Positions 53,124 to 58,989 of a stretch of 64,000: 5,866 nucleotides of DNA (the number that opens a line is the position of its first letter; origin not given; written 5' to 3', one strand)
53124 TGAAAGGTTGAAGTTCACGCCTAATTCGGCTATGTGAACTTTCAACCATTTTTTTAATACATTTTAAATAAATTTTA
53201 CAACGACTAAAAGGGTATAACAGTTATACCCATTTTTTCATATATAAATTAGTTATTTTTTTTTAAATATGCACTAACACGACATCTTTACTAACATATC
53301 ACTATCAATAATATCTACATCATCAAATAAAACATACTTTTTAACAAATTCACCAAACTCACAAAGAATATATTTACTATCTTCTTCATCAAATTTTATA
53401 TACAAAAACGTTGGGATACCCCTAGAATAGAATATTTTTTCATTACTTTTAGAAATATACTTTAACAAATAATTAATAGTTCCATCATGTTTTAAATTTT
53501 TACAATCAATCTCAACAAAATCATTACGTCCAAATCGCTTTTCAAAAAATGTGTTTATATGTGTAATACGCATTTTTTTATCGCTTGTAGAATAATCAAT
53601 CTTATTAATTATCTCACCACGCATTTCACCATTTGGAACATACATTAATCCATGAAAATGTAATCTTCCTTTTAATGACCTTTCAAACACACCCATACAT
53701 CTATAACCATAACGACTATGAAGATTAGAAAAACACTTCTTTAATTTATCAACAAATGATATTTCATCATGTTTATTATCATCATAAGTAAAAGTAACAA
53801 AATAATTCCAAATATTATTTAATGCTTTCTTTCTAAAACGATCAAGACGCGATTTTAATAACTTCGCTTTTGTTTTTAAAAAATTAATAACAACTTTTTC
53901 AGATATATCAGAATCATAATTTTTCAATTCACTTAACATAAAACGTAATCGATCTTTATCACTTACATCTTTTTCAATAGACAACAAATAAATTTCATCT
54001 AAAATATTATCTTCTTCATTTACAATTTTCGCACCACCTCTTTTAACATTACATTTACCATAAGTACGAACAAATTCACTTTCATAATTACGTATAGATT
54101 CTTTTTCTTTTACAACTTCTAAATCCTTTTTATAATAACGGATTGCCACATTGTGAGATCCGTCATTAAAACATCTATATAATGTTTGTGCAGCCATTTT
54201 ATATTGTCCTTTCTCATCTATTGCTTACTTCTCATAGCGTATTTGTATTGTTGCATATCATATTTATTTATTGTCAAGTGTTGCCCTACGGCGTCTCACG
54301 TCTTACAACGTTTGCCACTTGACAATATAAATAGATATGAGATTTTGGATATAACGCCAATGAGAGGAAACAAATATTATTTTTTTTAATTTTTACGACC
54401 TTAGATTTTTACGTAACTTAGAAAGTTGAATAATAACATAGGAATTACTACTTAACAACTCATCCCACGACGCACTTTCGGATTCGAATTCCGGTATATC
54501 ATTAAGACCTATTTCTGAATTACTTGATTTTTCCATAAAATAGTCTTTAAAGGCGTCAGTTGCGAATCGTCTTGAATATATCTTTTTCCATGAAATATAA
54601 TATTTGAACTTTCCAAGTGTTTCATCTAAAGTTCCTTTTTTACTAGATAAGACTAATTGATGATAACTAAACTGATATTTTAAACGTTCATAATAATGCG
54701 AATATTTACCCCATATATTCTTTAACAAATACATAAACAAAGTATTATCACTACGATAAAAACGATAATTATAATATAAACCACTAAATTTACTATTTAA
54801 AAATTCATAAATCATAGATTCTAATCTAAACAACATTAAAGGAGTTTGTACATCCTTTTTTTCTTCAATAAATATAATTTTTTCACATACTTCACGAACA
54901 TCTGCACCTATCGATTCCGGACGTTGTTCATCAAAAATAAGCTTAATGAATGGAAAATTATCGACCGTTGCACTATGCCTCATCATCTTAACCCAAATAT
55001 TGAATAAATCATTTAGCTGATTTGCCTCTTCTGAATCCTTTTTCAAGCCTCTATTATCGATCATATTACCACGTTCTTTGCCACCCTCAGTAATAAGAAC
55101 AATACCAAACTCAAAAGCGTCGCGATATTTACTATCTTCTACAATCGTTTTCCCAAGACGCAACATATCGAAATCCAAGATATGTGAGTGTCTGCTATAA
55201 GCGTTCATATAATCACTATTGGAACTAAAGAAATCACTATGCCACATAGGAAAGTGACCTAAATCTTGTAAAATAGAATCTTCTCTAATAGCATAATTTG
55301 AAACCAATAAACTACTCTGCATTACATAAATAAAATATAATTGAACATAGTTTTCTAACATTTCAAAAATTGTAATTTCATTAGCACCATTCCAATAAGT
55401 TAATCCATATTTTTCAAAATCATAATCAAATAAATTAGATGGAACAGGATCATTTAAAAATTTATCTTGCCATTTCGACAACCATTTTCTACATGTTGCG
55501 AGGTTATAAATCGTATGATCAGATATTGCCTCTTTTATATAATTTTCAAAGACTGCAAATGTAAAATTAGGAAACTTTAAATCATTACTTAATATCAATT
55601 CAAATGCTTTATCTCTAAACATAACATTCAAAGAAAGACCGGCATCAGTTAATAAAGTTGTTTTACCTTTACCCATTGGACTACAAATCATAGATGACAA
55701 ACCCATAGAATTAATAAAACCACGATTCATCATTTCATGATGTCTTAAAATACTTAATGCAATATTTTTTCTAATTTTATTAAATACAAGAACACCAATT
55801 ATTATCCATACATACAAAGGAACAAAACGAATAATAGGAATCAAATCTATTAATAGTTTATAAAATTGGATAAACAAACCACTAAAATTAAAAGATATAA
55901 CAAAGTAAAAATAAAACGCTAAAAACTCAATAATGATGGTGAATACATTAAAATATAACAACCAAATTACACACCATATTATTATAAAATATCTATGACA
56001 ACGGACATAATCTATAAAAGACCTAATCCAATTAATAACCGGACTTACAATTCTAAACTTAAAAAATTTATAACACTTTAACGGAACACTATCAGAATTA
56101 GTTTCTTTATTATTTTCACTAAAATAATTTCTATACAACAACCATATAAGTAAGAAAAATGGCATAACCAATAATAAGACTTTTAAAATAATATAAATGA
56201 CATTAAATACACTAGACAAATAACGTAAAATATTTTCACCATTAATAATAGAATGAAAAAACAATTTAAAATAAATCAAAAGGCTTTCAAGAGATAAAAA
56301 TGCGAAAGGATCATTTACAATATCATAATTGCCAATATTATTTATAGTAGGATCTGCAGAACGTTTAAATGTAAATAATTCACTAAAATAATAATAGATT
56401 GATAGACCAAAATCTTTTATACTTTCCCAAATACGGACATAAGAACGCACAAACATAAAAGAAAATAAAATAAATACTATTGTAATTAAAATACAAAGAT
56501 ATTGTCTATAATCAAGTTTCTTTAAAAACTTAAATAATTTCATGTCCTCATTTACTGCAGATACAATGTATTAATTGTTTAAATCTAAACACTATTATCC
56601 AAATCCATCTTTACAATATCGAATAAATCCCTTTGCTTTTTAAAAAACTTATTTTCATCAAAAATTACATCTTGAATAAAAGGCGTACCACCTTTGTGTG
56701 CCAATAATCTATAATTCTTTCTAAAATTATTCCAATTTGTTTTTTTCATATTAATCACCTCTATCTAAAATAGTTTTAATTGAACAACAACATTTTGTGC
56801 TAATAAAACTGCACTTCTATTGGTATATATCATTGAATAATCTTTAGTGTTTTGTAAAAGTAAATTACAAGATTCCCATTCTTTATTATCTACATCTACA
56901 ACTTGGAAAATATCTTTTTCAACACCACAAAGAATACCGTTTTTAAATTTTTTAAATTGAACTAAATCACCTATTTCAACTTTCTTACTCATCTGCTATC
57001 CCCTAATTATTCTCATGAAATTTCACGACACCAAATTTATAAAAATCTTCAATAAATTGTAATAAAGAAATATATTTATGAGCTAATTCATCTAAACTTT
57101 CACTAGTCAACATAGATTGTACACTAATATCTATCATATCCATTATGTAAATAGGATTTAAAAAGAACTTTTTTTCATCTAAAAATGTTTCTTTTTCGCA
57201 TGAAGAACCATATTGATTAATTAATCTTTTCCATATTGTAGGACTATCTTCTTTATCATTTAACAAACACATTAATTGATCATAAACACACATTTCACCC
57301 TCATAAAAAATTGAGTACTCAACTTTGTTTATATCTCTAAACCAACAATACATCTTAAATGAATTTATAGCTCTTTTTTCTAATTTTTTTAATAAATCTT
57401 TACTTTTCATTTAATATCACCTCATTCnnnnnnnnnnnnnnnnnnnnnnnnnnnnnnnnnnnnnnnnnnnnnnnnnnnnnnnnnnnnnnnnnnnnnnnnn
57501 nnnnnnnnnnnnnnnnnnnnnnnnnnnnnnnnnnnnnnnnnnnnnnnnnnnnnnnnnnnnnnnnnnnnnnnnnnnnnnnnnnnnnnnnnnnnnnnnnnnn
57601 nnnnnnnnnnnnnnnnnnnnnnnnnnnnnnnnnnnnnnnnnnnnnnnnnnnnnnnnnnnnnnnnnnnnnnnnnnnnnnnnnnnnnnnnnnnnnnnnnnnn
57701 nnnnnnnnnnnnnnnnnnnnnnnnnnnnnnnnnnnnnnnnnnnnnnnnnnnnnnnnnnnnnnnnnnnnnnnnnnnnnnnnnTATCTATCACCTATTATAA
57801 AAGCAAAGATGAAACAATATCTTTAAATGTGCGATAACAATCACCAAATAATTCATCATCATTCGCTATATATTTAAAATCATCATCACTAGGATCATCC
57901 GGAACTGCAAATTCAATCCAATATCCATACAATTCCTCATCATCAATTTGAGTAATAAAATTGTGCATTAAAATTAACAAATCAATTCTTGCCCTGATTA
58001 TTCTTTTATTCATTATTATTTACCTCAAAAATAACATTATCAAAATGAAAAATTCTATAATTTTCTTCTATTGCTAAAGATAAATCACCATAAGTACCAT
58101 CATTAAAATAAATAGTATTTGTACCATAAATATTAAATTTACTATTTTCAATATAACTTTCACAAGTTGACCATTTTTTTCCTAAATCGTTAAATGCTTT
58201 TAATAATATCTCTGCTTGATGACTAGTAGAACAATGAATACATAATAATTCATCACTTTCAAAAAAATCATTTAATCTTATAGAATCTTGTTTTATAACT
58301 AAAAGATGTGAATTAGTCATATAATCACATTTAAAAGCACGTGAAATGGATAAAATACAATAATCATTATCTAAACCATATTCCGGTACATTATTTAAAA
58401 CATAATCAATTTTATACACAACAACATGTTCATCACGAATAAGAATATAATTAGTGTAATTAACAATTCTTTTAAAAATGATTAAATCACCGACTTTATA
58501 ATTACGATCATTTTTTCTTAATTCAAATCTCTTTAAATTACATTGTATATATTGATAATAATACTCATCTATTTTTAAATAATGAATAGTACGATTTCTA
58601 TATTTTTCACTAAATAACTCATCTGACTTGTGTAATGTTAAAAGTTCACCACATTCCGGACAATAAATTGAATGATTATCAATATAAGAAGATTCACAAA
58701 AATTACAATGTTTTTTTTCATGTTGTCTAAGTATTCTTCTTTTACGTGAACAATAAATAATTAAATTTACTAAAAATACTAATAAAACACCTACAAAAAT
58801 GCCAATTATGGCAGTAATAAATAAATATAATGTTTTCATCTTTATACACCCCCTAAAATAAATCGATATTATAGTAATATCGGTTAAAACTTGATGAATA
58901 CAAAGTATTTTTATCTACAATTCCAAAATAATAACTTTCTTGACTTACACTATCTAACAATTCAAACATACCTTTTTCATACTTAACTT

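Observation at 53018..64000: Second, Rep-driven relative of element A, with candidate hairpin origins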

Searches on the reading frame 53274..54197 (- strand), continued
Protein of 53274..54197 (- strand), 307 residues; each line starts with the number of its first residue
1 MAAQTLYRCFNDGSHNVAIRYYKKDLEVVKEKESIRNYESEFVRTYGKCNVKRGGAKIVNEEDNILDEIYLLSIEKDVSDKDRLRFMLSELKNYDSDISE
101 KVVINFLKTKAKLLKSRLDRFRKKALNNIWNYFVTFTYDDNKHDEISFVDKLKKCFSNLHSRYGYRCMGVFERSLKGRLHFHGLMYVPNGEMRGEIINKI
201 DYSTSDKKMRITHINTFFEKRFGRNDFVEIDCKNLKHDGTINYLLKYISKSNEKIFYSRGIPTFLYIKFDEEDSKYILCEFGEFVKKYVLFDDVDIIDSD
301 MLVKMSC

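Call 78: search_solved_structures(query=A2, max_evalue=10, show_alignments=2)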
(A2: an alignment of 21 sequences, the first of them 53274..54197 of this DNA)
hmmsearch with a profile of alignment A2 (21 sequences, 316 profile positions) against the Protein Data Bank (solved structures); distinct sequences matched with E-value up to 10: 4.
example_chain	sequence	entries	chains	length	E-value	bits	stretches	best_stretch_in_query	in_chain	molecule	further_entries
3ibp_A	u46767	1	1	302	0.23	14.4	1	30-128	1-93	Chromosome partition protein mukB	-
8fjg_A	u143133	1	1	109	0.47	13.3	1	42-119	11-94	H12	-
3j47_U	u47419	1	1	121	1.6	11.6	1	256-306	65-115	26S proteasome regulatory subunit RPN8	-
5fjq_A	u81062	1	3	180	1.7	11.5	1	189-232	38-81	CARBOHYDRATE BINDING PROTEIN, PUTATIVE, CPB33A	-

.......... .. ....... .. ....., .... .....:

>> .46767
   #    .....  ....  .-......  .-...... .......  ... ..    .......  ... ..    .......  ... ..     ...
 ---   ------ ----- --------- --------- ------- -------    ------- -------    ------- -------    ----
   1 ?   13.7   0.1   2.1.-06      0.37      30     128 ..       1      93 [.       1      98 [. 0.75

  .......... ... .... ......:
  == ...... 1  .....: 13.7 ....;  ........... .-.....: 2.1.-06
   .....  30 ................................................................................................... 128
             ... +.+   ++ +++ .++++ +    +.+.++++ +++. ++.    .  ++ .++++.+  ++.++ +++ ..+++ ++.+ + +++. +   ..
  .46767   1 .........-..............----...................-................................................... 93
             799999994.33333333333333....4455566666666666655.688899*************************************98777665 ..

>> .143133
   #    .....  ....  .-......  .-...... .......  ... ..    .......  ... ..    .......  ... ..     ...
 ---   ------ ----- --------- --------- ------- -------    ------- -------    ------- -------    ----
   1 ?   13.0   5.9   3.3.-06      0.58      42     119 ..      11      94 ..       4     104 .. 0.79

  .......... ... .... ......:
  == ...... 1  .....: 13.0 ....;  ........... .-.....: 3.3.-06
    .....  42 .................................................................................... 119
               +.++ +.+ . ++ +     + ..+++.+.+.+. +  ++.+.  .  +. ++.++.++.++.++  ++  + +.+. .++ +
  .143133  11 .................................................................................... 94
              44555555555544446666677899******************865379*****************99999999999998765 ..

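Call 109: predict_structure(alignment_id=A2)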
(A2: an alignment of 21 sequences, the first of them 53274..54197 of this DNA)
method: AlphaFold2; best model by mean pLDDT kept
length: 307 residues; sequences in the alignment: 21
mean_pLDDT: 89.0   pTM: 0.84
mean pLDDT of the five models: 89.0, 88.4, 88.1, 87.9, 87.5
residues with pLDDT >= 90: 195; 70-90: 94; 50-70: 17; < 50: 1
segments of 3 or more residues with pLDDT < 50: none
pLDDT, mean of each block of 10 residues (from residue 1): 79 91 75 86 89 66 92 91 96 91 95 93 93 94 93 95 95 89 92 93 86 95 94 82 92 88 90 89 92 83 81
secondary structure, 60 per line:
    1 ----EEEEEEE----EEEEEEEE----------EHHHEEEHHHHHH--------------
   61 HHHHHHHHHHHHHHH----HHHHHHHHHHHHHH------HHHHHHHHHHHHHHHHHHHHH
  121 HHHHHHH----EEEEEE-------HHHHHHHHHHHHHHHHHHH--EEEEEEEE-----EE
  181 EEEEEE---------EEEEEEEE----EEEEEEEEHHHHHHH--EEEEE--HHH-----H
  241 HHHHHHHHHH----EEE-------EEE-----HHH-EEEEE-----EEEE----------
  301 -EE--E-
elements in order: E5-11 E16-23 E38-40 H41-46 H61-75 H80-93 H100-127 E132-137 H145-163 E166-173 E179-186 E196-203 E208-215 H216-222 E225-229 H240-250 E255-257 E265-267 E277-281 E287-290
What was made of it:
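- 53274..54197 (-): HUH rolling-circle initiator (Rep), 307 aa. Motifs: FVTFTY, HFHGL and Y243-x-x-K246-Y247-x-x-K250. AF2 model pLDDT 89 (call 109).
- On HUH rolling-circle initiators (Pfam PF23343 REP_ORF2-G2P): AF2 pLDDT 89 (call 109).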

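Call 121: find_encoding_contigs(protein=P0123, flank=10000, max_places=2)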
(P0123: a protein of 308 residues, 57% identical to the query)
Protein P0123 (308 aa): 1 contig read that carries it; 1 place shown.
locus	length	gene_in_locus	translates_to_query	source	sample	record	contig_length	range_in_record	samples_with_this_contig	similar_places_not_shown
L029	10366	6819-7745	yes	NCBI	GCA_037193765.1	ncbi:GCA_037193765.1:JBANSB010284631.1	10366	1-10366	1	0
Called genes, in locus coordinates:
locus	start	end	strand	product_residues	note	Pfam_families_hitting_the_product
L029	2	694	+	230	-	?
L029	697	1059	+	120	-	-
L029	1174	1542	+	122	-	-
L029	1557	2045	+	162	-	PF14058:PcfK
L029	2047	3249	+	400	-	PF14284:PcfJ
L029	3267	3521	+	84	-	-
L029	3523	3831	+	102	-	-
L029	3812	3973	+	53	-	-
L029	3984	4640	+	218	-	-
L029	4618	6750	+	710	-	-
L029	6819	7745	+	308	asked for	PF23343:REP_ORF2-G2P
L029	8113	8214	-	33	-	-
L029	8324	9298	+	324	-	PF13565:HTH_32 (weak), PF00665:rve, PF13683:rve_3 (weak)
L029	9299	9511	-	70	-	-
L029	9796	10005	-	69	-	-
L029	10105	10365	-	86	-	?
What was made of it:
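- The L029 variant carries PcfK and PcfJ, proteins known from conjugative elements (call 121).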

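Call 122: find_encoding_contigs(protein=P0134, flank=10000, max_places=3)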
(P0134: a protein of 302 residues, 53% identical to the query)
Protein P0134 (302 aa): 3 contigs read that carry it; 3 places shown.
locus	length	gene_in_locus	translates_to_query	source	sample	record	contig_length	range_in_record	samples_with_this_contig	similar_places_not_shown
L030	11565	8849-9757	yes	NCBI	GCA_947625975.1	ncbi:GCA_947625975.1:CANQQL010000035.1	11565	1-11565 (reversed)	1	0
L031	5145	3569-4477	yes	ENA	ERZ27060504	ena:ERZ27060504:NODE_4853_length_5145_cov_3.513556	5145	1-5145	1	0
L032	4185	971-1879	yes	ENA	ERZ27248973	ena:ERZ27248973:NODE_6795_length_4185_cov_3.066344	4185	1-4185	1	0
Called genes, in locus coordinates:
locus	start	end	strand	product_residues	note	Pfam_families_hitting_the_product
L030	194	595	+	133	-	-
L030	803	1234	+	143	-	-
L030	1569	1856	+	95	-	-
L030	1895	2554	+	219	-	-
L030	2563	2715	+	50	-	-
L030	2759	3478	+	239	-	-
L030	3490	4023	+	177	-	-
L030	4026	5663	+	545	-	-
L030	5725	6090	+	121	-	-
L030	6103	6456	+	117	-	-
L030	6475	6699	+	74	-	-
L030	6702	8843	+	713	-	-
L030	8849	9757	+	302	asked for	PF23343:REP_ORF2-G2P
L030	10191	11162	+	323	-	PF13565:HTH_32 (weak), PF00665:rve, PF13683:rve_3 (weak)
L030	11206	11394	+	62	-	-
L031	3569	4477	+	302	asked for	PF23343:REP_ORF2-G2P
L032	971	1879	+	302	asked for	PF23343:REP_ORF2-G2P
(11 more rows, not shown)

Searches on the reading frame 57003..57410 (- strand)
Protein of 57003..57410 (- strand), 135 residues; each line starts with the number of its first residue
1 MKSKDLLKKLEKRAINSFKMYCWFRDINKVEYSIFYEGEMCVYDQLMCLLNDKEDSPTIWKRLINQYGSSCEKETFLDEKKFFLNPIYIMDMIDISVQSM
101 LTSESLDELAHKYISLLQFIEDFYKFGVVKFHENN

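Call 7: search_protein_families(library=pfam, proteins=[window:57003-57410:-], max_evalue=0.1)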
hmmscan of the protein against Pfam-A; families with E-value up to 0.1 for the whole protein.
window:57003-57410:- (135 aa): 2 families
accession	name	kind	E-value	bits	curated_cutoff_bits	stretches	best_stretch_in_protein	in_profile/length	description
PF06200.19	tify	-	0.0095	15.7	27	1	34-44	9-19/34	tify domain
PF07771.16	TSGP1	-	0.021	15.4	22.6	1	16-45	36-65/120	Tick salivary peptide group 1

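Call 8: search_protein_families(library=phrogs, proteins=[window:57003-57410:-], max_evalue=0.1)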
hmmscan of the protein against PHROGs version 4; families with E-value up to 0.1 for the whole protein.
window:57003-57410:- (135 aa): 0 families

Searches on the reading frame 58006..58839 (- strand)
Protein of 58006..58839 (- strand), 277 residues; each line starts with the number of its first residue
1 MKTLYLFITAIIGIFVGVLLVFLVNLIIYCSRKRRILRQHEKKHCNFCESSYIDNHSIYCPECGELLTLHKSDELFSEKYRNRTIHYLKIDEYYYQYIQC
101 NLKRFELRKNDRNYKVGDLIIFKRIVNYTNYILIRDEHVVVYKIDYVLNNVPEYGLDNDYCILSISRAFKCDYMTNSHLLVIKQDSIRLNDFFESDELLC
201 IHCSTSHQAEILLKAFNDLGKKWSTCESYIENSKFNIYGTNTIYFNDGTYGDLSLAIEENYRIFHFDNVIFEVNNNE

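Call 7: search_protein_families(library=pfam, proteins=[window:58006-58839:-], max_evalue=0.1)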
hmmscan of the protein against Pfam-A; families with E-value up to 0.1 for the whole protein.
window:58006-58839:- (277 aa): 5 families
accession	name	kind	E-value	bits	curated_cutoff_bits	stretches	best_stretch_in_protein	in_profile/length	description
PF12961.13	DUF3850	-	1.4e-16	60.9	22.9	1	85-165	1-77/77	Domain of unknown function (DUF3850)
PF17032.10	Zn_ribbon_15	-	0.00087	20.5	28.9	1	15-64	25-73/73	zinc-ribbon family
PF07191.17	Zn_ribbon_6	-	0.0064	16.9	25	1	35-71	9-43/67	Double zinc ribbon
PF08772.16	Zn_ribbon_NOB1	-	0.012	16.2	24.9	1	44-85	10-49/72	Nin one binding (NOB1) Zn-ribbon like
PF12773.13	DZR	-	0.055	14.1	27.3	0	45-66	1-21/45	Double zinc ribbon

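Call 8: search_protein_families(library=phrogs, proteins=[window:58006-58839:-], max_evalue=0.1)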
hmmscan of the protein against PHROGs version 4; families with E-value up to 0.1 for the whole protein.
window:58006-58839:- (277 aa): 9 families
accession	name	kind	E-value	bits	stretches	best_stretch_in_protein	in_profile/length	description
phrog_986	-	DNA, RNA and nucleotide metabolism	1e-22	82.1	1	66-167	78-173/253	RNA-binding protein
phrog_1812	-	unknown function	1.1e-10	42.4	1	84-173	3-85/150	-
phrog_24858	-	unknown function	6.9e-07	30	1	84-165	103-175/180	-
phrog_15982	-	unknown function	9.2e-05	22.6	1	70-167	356-447/453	-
phrog_16529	-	unknown function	0.00018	22.7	1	85-165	2-86/140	-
phrog_8436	-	unknown function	0.00085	20.4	1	13-79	32-99/110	-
phrog_4615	-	unknown function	0.0044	18.2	0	38-72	4-39/61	-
phrog_19935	-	DNA, RNA and nucleotide metabolism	0.023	15.8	1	84-130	3-51/116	RNA-binding protein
phrog_21581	-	unknown function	0.084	13.7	0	57-92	21-58/152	-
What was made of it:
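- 58006..58839 (-): 277-aa protein with an N-terminal membrane helix, a zinc ribbon and a DUF3850 domain. Pfam DUF3850 60.9 bits (call 7); PHROG 986 (call 8).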
